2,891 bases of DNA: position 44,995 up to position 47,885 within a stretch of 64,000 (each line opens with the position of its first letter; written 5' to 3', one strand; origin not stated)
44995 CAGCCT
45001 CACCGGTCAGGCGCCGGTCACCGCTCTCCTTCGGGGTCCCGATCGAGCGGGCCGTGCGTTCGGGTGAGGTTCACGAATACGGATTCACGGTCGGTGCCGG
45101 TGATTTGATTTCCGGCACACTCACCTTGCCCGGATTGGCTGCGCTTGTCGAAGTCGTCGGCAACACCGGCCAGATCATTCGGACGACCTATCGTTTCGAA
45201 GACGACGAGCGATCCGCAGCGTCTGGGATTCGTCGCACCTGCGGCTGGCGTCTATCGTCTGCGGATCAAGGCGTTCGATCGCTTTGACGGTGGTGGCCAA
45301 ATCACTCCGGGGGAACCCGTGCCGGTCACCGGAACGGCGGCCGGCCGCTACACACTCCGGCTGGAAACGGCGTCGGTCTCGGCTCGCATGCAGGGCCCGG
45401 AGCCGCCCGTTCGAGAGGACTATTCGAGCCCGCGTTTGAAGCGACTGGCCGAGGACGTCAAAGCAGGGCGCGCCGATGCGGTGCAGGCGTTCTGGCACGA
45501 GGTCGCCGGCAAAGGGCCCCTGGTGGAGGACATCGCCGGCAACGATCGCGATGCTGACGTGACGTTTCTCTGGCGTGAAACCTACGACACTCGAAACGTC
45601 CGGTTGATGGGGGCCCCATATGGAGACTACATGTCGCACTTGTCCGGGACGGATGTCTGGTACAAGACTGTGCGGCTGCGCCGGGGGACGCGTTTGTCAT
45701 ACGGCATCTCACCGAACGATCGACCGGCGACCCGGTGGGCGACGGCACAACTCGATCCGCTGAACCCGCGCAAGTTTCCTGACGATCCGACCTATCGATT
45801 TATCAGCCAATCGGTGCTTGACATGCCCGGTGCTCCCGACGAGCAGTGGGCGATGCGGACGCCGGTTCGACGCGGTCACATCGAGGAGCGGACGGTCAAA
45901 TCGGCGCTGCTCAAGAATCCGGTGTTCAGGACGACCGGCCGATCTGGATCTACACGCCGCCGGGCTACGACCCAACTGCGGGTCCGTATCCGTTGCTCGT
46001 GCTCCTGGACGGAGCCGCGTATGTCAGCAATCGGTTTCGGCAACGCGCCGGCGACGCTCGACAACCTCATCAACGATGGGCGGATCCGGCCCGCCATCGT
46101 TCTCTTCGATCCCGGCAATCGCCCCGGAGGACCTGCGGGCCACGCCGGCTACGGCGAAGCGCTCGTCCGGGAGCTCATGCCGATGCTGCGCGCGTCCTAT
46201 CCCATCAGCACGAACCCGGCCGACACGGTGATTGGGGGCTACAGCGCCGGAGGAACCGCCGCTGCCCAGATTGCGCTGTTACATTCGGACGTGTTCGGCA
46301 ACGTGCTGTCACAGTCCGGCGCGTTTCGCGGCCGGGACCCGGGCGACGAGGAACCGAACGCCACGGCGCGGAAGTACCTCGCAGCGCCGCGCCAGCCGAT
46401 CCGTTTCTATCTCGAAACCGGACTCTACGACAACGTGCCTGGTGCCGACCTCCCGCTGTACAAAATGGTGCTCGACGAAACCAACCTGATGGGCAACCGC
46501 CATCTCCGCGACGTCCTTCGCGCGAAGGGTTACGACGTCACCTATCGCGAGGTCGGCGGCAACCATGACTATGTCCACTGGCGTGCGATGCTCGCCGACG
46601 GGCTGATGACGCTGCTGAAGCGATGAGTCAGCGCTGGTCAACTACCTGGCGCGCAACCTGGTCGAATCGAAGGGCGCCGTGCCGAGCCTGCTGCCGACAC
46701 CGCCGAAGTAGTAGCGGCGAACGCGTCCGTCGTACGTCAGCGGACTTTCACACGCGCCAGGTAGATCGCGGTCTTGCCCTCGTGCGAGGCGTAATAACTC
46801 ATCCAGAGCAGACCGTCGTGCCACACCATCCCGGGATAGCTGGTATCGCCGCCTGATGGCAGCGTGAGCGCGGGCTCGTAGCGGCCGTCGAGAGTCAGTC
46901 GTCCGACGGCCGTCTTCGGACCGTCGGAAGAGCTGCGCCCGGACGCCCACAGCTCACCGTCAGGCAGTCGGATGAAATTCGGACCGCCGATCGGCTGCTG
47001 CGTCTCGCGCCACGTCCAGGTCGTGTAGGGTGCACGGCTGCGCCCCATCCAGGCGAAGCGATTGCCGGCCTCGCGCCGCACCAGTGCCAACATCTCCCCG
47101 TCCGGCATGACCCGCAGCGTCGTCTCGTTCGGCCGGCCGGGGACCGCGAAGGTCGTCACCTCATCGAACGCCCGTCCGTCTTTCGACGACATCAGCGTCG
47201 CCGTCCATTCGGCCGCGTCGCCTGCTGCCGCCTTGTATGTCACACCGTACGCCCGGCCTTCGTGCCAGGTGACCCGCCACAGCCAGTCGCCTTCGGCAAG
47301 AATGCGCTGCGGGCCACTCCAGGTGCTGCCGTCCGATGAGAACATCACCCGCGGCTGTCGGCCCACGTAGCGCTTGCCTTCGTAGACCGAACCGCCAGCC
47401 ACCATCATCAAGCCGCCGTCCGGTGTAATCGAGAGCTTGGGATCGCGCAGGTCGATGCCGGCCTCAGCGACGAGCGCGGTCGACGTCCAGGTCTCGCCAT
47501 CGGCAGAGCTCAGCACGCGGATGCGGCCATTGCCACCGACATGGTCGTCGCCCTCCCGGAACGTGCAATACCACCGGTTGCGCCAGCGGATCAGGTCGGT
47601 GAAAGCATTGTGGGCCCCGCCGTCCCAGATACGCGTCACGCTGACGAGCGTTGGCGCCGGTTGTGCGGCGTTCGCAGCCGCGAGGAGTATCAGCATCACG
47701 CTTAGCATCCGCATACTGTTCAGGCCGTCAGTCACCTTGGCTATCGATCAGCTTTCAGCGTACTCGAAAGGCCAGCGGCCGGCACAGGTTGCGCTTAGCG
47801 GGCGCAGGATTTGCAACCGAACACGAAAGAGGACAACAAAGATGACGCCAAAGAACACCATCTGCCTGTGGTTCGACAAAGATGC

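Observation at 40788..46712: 78-bp direct repeat (77/78) of a gene's 3' end brackets a 5.8-kb block: signature of an old site-specific insertion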

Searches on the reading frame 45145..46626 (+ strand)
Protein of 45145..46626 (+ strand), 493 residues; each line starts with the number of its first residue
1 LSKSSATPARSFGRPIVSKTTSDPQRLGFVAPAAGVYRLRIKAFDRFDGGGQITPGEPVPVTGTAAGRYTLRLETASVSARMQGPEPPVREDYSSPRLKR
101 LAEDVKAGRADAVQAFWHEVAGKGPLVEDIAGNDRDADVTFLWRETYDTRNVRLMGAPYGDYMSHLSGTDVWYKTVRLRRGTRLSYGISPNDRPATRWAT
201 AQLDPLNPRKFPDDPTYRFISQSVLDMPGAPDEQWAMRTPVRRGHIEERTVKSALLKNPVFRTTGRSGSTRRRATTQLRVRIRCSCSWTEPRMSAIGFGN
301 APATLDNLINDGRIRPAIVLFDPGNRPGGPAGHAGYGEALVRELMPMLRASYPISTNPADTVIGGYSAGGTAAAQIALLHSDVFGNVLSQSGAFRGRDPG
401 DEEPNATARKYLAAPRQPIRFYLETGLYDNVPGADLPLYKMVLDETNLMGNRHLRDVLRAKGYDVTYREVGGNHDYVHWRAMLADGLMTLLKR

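Call 7: search_protein_families(library=pfam, proteins=[window:45145-46626:+], max_evalue=0.01)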
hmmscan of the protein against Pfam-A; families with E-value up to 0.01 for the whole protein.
window:45145-46626:+ (493 aa): 2 families
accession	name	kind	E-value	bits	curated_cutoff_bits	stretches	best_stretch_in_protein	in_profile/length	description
PF11806.14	Enterochelin_N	-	5.2e-16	59.9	27.1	1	139-235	2-119/120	Enterochelin esterase, N-terminal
PF00756.26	Esterase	-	6.3e-13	49.5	22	1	299-488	40-249/251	Putative esterase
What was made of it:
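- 44930..46626 (+): Enterochelin-esterase-like hydrolase (Enterochelin_N plus Esterase domains), frameshifted in the window. It is the last gene of the block. Pfam (call 7).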

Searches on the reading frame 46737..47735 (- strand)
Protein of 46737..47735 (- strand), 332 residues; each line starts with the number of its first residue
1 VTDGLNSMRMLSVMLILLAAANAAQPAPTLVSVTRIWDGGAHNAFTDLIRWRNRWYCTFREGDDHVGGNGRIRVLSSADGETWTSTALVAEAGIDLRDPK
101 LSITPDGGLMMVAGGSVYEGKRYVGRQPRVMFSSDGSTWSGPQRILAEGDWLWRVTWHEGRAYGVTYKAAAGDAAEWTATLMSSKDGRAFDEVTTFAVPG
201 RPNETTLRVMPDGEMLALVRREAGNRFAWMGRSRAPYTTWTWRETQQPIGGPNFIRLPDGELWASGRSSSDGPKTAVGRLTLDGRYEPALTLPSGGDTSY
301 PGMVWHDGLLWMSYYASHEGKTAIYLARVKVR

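Call 7: search_protein_families(library=pfam, proteins=[window:46737-47735:-], max_evalue=0.01)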
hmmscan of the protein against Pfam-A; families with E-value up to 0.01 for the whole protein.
window:46737-47735:- (332 aa): 1 family
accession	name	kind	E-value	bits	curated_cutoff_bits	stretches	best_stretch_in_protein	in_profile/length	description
PF13088.12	BNR_2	-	2.9e-05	24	31.4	1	72-304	20-268/277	BNR repeat-like domain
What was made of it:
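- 46737..47735 (-): BNR_2-like (sialidase-fold) gene, first gene of the BNR-3dmu cassette. It is the direct neighbour of SurA in empty-type genomes. Pfam BNR_2, weak (call 7).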

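Call 38: find_homologous_proteins(query=window:46737-47735:-, max_evalue=1e-20)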
Query window:46737-47735:- (332 aa): 5600 proteins with E <= 1e-20 among 8000 candidates; the best 120 are listed.
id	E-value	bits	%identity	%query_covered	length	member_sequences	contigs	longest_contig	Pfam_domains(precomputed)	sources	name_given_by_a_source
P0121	1.0e-205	700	93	98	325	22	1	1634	PF13088.13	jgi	-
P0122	1.0e-184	631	83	98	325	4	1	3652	PF13088.13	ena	-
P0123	2.1e-183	627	84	98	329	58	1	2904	-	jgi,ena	-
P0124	3.6e-183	626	82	98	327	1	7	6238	-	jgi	jgi:hypothetical protein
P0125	1.0e-181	622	84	98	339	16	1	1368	-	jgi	-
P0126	2.6e-181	620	84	93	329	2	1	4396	-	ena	-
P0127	9.4e-181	618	83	91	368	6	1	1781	PF13088.13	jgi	-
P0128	7.0e-180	615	83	97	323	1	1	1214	PF13088.13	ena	-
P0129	5.6e-179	612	83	92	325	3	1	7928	PF13088.13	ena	-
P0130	1.6e-178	611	84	91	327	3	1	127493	PF13088.13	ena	-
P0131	3.8e-178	610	83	98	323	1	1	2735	-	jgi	jgi:hypothetical protein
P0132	4.9e-178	609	83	98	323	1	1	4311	-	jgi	jgi:hypothetical protein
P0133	1.3e-177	608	83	92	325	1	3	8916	PF13088.13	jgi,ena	-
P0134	1.5e-177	608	80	99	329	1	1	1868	-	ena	-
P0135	1.8e-177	608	80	98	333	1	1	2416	PF13088.13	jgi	jgi:hypothetical protein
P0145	1.6e-174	598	80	97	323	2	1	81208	-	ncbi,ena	-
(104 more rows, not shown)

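Call 39: find_encoding_contigs(protein=P0130, flank=10000, max_places=2)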
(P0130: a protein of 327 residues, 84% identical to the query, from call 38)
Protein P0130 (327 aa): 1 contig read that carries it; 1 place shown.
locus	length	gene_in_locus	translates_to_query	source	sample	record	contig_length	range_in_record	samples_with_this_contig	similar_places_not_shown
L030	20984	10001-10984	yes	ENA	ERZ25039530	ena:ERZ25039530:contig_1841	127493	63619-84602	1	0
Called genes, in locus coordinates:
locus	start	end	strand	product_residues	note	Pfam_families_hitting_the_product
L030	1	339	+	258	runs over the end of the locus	PF13163:DUF3999 (weak)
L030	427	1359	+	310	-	-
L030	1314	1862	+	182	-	-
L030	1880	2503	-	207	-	PF01244:Peptidase_M19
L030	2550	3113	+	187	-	-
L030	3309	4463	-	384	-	PF02687:FtsX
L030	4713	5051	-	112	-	PF02687:FtsX (faint)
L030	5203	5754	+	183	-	-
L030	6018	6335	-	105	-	PF03551:PadR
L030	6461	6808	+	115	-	-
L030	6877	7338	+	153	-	-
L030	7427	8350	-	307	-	PF00155:Aminotran_1_2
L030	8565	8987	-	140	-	PF00392:GntR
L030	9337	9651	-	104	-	-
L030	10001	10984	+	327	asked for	PF13088:BNR_2 (faint)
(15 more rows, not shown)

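Call 40: find_encoding_contigs(protein=P0145, flank=10000, max_places=2)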
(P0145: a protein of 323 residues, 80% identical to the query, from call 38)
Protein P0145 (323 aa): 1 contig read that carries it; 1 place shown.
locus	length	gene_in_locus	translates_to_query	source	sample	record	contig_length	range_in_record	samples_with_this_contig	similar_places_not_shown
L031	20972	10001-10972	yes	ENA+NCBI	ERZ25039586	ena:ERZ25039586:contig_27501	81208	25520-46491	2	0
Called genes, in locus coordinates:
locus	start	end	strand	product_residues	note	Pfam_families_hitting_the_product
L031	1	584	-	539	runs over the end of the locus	PF13424:TPR_12 (faint), PF00196:GerE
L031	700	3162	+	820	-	PF12704:MacB_PCD, PF02687:FtsX, PF12704:MacB_PCD, PF02687:FtsX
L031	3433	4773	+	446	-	PF17897:VCPO_N (faint), PF01569:PAP2 (weak), PF22778:VCPO_2nd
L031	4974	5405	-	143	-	PF13673:Acetyltransf_10, PF00583:Acetyltransf_1, PF13508:Acetyltransf_7, PF08445:FR47 (weak)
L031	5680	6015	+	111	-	PF03551:PadR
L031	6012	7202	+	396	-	PF12704:MacB_PCD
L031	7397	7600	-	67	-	-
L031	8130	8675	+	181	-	PF02687:FtsX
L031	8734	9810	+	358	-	PF00160:Pro_isomerase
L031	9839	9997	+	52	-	-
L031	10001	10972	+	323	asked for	-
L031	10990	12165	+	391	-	PF00575:S1, PF23459:S1_RRP5 (weak), PF00575:S1 (weak)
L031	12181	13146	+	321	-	PF00753:Lactamase_B, PF12706:Lactamase_B_2 (weak)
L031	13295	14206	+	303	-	PF24316:Tli3 (faint), PF13859:BNR_3, PF13088:BNR_2, PF02012:BNR (faint)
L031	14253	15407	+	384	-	PF24996:NANM, PF01344:Kelch_1 (faint), PF13964:Beta-prop_Calicin (faint), PF24681:Kelch_KLHDC2_KLHL20_DRC7 (weak), PF24996:NANM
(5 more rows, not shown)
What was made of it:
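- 46737..47735 (-): Homologues at 75-84% identity lie in other genomic contexts elsewhere (calls 38-40).
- BNR orthologues at 80-84% identity sit in unrelated contexts (calls 38-40).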
